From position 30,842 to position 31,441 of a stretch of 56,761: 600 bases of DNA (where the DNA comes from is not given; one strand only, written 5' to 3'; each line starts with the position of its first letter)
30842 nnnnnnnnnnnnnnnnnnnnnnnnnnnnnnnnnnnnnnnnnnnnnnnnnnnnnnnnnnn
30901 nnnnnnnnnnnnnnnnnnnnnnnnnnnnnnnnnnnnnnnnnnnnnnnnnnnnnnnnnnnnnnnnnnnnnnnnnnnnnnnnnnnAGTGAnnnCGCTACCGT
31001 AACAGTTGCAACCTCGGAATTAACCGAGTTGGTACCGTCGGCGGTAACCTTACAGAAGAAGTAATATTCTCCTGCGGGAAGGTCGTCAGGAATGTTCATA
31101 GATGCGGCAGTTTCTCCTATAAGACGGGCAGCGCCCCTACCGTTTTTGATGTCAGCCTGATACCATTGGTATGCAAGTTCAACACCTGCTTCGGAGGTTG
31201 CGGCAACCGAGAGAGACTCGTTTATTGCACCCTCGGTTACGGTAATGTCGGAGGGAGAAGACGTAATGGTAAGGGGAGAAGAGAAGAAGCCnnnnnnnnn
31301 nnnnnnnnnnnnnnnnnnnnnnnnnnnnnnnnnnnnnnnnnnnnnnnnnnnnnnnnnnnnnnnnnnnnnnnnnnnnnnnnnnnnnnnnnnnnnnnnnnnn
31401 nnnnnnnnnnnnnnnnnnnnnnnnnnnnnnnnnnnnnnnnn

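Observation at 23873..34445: Self-contained ~10.6-kb head/short-tail/lysis locus with no integrase, replication or lysogeny genes: candidate domesticated podovirus-like particle (GTA/PBSX-like)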

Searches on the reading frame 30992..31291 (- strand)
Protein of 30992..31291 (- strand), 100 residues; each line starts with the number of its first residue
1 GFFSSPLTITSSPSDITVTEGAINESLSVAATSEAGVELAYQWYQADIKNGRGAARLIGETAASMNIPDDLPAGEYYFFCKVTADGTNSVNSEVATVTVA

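Call 92: search_protein_families(library=pfam, max_evalue=0.01, proteins=[window:30992-31291:-])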
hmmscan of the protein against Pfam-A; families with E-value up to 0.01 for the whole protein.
window:30992-31291:- (100 aa): 0 families
